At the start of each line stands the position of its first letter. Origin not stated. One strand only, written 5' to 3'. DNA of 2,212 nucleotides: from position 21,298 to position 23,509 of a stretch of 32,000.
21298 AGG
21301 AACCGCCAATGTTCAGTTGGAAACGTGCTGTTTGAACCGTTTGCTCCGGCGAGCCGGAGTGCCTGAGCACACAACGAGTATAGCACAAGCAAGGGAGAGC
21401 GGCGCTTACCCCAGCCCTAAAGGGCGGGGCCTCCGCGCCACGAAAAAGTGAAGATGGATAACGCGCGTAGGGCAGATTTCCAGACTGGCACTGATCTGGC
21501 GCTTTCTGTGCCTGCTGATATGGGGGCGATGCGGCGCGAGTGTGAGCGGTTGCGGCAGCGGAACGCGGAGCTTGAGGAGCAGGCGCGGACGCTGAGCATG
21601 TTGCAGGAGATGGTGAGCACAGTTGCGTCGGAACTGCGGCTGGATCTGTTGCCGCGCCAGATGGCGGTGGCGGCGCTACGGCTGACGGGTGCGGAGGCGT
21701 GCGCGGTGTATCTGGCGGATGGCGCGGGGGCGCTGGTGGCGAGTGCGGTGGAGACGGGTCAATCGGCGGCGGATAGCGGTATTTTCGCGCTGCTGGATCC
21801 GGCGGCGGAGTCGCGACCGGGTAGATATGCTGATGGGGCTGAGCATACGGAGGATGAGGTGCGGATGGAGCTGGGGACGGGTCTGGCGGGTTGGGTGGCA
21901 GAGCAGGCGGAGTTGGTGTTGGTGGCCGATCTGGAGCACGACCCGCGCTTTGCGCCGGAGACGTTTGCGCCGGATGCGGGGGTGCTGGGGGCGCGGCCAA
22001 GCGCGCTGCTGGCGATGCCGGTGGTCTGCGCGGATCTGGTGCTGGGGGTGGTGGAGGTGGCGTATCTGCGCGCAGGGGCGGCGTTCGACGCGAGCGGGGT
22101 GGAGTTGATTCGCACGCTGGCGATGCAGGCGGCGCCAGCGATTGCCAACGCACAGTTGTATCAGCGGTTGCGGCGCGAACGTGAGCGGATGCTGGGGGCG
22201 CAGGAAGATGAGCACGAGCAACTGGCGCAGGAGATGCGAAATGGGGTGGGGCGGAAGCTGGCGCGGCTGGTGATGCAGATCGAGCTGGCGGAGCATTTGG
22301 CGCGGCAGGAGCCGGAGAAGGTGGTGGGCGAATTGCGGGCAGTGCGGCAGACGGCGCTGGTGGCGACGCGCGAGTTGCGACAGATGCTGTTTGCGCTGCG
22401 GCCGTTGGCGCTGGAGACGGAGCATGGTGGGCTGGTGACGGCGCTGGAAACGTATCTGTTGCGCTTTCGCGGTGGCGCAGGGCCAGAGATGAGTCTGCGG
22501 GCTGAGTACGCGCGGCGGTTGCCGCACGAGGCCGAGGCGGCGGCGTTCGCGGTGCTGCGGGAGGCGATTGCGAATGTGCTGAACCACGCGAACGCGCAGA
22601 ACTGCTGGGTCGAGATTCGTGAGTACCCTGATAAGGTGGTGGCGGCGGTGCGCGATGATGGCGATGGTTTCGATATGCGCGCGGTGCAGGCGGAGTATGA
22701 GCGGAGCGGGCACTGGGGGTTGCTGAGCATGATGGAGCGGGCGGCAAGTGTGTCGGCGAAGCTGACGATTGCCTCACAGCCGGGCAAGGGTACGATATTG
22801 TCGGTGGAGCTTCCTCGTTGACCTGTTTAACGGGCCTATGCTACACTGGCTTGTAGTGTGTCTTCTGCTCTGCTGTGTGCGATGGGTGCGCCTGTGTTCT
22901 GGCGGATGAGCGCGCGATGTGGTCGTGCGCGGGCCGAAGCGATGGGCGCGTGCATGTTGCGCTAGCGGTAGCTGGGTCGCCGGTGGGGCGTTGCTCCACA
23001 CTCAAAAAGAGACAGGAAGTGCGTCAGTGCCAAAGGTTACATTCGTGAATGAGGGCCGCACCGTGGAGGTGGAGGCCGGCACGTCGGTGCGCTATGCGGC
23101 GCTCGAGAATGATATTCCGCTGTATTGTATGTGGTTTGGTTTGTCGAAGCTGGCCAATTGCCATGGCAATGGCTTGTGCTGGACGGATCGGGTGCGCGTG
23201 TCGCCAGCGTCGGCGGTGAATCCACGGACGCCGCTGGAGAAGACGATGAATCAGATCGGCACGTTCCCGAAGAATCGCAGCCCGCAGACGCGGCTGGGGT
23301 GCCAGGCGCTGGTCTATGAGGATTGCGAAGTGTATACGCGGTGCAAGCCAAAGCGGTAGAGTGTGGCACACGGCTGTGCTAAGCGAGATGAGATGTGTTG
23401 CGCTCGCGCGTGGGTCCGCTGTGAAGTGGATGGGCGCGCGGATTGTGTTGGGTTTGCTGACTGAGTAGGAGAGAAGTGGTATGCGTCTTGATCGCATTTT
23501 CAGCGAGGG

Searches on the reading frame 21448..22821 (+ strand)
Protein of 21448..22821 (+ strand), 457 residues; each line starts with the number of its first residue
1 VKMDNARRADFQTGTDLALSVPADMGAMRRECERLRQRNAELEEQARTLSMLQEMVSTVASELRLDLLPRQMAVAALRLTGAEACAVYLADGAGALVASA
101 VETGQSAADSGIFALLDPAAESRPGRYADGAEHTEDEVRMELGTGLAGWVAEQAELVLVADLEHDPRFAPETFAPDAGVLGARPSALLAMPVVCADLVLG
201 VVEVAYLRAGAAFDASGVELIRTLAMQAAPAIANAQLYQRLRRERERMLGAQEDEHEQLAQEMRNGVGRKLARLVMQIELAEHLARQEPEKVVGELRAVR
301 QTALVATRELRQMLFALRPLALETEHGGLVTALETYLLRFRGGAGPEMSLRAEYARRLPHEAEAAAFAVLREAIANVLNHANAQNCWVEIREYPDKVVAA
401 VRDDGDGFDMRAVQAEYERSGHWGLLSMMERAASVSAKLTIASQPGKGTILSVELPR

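Call 6: search_protein_families(library=pfam, proteins=[window:21448-22821:+], max_evalue=0.01)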
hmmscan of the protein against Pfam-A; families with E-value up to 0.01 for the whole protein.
window:21448-22821:+ (457 aa): 6 families
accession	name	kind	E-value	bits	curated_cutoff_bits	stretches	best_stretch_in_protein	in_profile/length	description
PF01590.32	GAF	-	2.4e-13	51.2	22.4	1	72-232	9-133/133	GAF domain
PF13185.12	GAF_2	-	2.2e-11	44.6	28.6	1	75-232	14-135/136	GAF domain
PF02518.31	HATPase_c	-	1.4e-09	38.8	26.4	1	366-456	6-108/111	Histidine kinase-, DNA gyrase B-, and HSP90-like ATPase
PF07730.19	HisKA_3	-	4.3e-08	34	24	1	255-321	1-67/68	Histidine kinase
PF13492.12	GAF_3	-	4e-05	24.5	27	1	77-234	14-129/129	GAF domain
PF13581.12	HATPase_c_2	-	0.00095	19.6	27.4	1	365-425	31-102/127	Histidine kinase-like ATPase domain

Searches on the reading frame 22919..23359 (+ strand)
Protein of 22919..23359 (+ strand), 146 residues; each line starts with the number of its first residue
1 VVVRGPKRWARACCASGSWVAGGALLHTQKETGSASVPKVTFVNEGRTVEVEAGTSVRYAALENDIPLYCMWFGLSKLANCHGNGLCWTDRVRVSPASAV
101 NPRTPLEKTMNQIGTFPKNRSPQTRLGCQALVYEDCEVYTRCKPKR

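Call 6: search_protein_families(library=pfam, proteins=[window:22919-23359:+], max_evalue=0.01)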
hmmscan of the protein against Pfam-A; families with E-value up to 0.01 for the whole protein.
window:22919-23359:+ (146 aa): 1 family
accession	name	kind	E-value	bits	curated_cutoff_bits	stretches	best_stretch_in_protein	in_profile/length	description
PF13510.11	Fer2_4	-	0.0017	18.8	22.8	1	39-68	3-32/82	2Fe-2S iron-sulfur cluster binding domain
